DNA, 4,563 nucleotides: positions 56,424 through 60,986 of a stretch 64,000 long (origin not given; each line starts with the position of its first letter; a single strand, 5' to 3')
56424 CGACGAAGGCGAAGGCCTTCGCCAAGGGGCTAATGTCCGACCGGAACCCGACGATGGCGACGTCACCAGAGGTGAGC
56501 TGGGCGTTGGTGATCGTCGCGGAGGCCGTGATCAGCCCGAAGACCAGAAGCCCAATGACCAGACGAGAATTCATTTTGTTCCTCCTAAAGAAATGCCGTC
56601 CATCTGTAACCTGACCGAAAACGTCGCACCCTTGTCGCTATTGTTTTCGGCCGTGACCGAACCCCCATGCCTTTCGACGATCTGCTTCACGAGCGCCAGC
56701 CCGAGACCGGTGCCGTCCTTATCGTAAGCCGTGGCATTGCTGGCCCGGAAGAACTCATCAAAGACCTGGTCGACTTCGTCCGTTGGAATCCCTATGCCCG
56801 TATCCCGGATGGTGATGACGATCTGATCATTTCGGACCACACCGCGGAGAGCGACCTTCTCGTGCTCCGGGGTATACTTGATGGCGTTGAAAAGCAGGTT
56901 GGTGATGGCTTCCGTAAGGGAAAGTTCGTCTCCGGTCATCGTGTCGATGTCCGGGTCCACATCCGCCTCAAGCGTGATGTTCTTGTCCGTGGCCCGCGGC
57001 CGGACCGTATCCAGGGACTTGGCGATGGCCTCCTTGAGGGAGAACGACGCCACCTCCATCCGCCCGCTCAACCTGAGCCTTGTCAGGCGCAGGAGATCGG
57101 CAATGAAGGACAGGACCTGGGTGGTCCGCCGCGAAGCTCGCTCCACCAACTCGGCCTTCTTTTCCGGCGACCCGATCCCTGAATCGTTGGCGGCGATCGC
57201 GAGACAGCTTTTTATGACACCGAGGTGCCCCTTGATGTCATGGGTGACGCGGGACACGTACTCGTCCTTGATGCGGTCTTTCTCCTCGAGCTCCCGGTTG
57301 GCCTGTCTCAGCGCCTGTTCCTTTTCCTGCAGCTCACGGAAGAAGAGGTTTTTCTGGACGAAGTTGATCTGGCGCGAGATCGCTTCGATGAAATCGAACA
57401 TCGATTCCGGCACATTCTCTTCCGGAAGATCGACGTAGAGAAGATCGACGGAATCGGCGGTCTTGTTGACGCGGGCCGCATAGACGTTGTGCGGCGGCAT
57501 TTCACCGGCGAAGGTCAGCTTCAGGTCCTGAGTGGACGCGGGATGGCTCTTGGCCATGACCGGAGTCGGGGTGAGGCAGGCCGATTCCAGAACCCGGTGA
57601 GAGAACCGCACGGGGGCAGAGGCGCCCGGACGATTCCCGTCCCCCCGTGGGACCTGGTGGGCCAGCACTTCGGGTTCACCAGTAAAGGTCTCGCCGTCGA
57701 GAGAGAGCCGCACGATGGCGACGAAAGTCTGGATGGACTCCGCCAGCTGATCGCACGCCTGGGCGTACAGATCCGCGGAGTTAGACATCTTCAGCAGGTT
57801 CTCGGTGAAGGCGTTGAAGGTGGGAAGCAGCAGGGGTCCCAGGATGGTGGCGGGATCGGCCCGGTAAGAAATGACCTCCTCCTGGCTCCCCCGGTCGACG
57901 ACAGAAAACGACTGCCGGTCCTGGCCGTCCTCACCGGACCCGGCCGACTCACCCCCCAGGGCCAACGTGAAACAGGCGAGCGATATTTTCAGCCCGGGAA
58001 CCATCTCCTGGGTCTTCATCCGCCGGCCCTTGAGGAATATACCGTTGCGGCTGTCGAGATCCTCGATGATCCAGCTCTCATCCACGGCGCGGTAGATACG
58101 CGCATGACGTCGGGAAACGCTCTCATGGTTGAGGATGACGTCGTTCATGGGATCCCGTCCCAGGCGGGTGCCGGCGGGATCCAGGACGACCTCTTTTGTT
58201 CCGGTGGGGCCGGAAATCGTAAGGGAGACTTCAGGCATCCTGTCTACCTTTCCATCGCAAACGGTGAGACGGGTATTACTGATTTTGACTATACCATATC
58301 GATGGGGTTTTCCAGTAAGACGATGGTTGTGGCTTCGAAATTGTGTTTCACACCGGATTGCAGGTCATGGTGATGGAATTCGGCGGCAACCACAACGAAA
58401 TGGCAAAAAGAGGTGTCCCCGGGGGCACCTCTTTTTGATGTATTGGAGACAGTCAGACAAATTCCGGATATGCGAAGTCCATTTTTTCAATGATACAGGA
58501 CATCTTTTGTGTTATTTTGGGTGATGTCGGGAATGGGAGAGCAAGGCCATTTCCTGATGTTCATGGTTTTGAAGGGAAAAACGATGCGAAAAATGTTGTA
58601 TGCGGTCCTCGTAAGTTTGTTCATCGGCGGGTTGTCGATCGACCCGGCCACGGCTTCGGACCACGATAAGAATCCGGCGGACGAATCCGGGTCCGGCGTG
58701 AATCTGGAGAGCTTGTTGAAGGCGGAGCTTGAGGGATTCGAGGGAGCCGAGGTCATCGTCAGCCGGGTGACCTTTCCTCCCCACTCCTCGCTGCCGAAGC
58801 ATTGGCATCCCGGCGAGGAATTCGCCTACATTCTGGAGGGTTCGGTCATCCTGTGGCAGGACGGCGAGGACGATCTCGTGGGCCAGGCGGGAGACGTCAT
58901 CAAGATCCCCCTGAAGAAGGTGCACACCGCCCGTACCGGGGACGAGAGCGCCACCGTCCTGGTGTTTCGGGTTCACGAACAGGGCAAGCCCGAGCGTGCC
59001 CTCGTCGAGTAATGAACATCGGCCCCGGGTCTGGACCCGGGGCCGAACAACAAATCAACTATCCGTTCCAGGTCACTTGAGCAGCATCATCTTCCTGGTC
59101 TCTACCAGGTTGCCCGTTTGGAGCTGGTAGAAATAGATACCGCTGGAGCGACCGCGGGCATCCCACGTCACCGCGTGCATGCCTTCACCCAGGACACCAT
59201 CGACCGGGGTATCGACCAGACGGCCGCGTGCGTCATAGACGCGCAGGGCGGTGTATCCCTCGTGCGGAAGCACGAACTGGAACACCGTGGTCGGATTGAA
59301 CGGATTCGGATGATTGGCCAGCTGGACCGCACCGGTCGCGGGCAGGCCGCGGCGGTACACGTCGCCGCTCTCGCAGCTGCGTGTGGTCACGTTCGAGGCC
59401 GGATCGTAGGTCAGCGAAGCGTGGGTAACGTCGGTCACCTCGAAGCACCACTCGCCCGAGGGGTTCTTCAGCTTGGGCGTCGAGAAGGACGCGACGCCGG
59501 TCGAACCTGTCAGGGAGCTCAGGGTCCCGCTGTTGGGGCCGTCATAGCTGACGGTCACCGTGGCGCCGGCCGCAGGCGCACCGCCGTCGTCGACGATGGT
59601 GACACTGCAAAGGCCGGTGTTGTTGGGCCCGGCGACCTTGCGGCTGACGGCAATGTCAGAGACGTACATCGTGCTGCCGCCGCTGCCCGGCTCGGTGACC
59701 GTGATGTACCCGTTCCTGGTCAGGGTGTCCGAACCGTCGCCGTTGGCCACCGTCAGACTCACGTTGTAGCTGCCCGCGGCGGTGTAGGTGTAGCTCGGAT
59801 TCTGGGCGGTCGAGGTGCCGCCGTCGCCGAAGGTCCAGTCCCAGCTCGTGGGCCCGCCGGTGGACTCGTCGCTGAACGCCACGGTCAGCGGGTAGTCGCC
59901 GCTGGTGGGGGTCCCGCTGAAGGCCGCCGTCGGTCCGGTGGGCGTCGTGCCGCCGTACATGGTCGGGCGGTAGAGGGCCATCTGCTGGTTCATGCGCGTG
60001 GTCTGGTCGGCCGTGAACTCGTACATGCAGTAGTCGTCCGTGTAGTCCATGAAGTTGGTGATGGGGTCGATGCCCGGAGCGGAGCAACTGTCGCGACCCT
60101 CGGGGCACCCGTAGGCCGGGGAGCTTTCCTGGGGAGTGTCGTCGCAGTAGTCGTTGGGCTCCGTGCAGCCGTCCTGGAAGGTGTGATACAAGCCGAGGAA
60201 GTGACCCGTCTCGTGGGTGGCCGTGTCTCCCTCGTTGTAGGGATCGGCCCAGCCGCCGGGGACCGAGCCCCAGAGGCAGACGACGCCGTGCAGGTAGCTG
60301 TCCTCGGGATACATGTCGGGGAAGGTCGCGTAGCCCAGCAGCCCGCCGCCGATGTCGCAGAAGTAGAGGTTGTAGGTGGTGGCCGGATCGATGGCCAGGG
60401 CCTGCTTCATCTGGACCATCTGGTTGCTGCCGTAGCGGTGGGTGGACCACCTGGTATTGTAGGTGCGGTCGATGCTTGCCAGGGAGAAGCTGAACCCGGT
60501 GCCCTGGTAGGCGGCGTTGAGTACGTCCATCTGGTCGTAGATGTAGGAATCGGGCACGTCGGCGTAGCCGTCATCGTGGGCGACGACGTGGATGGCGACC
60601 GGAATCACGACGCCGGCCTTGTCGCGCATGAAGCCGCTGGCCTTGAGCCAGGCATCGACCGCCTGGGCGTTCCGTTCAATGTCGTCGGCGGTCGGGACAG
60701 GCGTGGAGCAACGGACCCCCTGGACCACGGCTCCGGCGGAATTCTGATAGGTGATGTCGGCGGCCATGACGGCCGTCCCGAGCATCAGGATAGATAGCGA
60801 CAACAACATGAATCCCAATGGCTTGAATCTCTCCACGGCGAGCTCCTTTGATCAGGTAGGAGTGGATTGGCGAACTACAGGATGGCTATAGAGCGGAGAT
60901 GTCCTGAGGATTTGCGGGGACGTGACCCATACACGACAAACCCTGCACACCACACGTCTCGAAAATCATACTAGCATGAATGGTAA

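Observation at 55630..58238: FHA-domain histidine kinase translationally coupled to a T9SS cargo gene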

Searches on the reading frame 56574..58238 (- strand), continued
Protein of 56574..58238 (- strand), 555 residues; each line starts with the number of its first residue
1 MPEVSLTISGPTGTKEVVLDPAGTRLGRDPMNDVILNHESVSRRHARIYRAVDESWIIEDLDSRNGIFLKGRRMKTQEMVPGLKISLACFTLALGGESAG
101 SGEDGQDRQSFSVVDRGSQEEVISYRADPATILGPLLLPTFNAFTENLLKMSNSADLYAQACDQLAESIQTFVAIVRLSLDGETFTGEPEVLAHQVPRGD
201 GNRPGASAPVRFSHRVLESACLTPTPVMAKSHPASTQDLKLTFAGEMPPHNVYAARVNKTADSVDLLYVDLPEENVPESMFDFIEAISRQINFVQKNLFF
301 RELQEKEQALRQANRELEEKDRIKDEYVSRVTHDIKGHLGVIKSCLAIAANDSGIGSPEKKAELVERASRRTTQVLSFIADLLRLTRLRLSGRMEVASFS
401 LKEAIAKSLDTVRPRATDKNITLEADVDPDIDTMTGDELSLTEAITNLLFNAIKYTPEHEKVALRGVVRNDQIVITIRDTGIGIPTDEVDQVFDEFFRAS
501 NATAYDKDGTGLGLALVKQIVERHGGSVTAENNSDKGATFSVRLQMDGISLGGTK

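Call 35: search_solved_structures(query=A1, max_evalue=0.001)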
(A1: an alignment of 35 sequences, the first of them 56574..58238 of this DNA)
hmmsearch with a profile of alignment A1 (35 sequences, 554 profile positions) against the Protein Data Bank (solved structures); distinct sequences matched with E-value up to 0.001: 116 (the best 60 are shown).
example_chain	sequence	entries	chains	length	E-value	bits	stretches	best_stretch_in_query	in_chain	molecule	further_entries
4i5s_A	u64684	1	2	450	1.8e-38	135.4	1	315-551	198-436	Putative histidine kinase CovS; VicK-like protein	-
6azr_A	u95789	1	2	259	1e-37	132.9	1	318-550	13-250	Sensor histidine kinase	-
2c2a_A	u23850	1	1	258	1.1e-37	132.8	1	318-550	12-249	SENSOR HISTIDINE KINASE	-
3dge_A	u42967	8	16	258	1.1e-37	132.8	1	318-550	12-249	Sensor protein | Histidine kinase | Sensor histidine kinase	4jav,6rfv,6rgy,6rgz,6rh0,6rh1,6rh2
5uht_A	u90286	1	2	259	1.2e-37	132.8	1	318-550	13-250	Sensor histidine kinase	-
4jas_A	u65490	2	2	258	1.2e-37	132.7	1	318-550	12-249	Histidine kinase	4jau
5c93_A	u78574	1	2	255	1.4e-36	129.2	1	323-549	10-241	Histidine kinase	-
4u7n_A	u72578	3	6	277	1.6e-36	128.9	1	323-549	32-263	Histidine protein kinase sensor protein | Histidine kinase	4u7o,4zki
6rh7_A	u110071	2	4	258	4.4e-36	127.5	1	318-550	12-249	Sensor histidine kinase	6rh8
7z8n_A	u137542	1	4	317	2.7e-35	124.9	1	300-548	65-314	Histidine kinase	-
9jfj_A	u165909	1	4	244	2.8e-33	118.3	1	331-550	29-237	Sensor histidine kinase ZraS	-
6paj_A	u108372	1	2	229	3.4e-31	111.4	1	323-548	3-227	Sensor protein SrrB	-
3sl2_A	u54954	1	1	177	3.5e-30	108.1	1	439-551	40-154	Sensor histidine kinase yycG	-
8u4x_A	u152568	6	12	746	2.4e-29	105.3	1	318-547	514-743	histidine kinase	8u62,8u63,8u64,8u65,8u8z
4q20_A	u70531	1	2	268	3.1e-28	101.6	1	309-550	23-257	Sensor protein DivL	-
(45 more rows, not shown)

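Call 39: find_encoding_contigs(protein=P0001, flank=10000, max_places=2)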
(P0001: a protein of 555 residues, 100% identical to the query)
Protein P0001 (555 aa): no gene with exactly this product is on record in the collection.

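Call 73: find_encoding_contigs(protein=P0005, flank=6000, max_places=2)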
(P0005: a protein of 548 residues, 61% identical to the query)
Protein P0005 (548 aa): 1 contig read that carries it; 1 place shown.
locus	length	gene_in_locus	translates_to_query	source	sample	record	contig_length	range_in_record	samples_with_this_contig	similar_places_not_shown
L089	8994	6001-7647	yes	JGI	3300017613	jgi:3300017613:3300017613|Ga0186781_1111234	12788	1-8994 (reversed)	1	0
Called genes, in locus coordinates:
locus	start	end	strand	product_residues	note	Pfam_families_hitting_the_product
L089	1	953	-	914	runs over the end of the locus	PF02415:Chlam_PMP (faint), PF13229:Beta_helix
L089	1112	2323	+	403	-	PF13489:Methyltransf_23, PF02390:Methyltransf_4 (faint), PF08241:Methyltransf_11, PF08242:Methyltransf_12, PF13649:Methyltransf_25, PF13847:Methyltransf_31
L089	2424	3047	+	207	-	-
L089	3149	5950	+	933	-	PF00069:Pkinase, PF01636:APH (faint), PF07714:PK_Tyr_Ser-Thr, PF03109:ABC1 (weak), PF14531:Kinase-like, PF12895:ANAPC3 (weak), PF00515:TPR_1 (weak), PF07719:TPR_2 (weak), +10 more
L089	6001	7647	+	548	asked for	PF16697:Yop-YscD_cpl, PF00498:FHA, PF02518:HATPase_c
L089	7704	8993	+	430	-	?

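Call 74: find_encoding_contigs(protein=P0006, flank=4000, max_places=2)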
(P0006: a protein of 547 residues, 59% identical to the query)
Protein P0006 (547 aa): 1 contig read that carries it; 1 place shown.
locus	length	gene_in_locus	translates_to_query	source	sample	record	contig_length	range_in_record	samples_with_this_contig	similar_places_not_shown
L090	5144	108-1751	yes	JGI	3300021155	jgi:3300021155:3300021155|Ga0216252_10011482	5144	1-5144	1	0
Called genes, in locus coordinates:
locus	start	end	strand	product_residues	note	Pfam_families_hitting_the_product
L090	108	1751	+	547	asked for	PF16697:Yop-YscD_cpl, PF00498:FHA, PF02518:HATPase_c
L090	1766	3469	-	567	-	-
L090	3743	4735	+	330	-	-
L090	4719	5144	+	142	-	?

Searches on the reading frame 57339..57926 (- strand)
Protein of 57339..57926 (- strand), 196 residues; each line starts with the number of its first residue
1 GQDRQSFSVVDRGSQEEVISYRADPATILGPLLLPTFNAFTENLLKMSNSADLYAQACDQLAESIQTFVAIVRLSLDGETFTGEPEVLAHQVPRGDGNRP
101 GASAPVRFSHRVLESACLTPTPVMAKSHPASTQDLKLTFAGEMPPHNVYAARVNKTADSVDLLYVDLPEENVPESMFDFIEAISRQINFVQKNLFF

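Call 34: search_solved_structures(query=A2, max_evalue=10)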
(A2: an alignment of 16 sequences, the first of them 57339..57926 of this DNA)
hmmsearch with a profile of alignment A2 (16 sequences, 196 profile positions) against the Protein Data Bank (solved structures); distinct sequences matched with E-value up to 10: 0.

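Call 40: predict_structure(alignment_id=A2)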
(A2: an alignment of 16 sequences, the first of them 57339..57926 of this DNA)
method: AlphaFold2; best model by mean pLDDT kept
length: 196 residues; sequences in the alignment: 16
mean_pLDDT: 78.8   pTM: 0.82
mean pLDDT of the five models: 78.8, 78.2, 77.6, 76.6, 76.5
residues with pLDDT >= 90: 65; 70-90: 81; 50-70: 37; < 50: 13
segments of 3 or more residues with pLDDT < 50: 96-102
pLDDT, mean of each block of 10 residues (from residue 1): 63 72 70 87 93 94 88 84 85 57 70 87 74 52 69 91 85 80 93 82
secondary structure, 60 per line:
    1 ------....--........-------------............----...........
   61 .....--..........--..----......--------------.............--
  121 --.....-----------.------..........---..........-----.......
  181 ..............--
elements in order: E7-10 E16-20 H34-45 H50-65 E68-77 E86-91 E106-109 H110-118 E123-127 E146-155 E159-168 H174-194

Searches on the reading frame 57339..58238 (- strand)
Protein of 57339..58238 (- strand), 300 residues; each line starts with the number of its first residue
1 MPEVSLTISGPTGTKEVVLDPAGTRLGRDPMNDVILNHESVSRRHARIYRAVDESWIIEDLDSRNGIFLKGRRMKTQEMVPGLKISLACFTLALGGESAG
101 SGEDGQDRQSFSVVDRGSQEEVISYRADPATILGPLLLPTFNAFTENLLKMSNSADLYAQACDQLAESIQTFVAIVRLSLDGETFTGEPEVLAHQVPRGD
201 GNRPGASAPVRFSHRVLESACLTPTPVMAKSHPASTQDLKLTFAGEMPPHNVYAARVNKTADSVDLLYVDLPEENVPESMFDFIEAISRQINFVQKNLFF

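Call 65: search_protein_representatives(protein=window:57339-58238:-)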
Query: 300 residues. Proteins with E-value up to 0.001 (for the whole library): 14616; up to 1e-10: 1343; up to 1e-30: 33. The best 150 are listed.
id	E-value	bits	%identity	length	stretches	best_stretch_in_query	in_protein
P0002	1.8e-97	342.4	57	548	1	1-300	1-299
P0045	2.7e-68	246.7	44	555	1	1-300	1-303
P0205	8.3e-68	245.1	43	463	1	4-299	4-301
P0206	2.3e-50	187.8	39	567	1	4-299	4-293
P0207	9.1e-50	185.9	39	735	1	3-300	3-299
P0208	1.6e-46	175.3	44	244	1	3-236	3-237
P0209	1.6e-46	175.2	38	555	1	4-298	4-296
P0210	7.4e-42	159.9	34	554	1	4-299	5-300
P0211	2.3e-41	158.4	36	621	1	5-299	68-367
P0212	5.1e-41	157.2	32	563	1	5-300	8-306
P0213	1.0e-39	152.9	34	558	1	2-299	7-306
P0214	1.1e-39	152.9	38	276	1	14-254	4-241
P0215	2.2e-38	148.6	31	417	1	4-299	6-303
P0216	4.0e-38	147.7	33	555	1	1-299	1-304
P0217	1.5e-37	145.8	34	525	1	8-300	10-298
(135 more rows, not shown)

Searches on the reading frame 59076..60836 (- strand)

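Call 8: search_protein_families(library=pfam, proteins=[window:59076-60836:-], max_evalue=0.01)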
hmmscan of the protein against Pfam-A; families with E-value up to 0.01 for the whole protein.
window:59076-60836:- (587 aa): 9 families
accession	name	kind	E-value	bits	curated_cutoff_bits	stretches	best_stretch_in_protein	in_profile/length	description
PF18911.6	PKD_4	-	4.5e-17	62.3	27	1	311-380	15-85/85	PKD domain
PF05572.19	Peptidase_M43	-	1.7e-15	57.7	23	1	201-286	67-151/152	Pregnancy-associated plasma protein-A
PF00801.26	PKD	-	1.3e-12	48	23.5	1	306-373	4-75/80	PKD domain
PF13688.12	Reprolysin_5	-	0.0001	23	27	1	98-232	28-170/196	Metallo-peptidase family M12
PF18962.6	Por_Secre_tail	-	0.00022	21.9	27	1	510-584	3-74/75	Secretion system C-terminal sorting domain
PF02369.22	Big_1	-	0.0011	19.4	34.9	1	405-452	16-65/93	Bacterial Ig-like domain (group 1)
PF13583.11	Reprolysin_4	-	0.0014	18.7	22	1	202-262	135-194/203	Metallo-peptidase family M12B Reprolysin-like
PF24107.1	DUF7382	-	0.0052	17.1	27.4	0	411-450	23-63/65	Domain of unknown function (DUF7382)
PF13860.13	FlgD_ig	-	0.0079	16.6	27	0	530-563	26-59/79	FlgD Ig-like domain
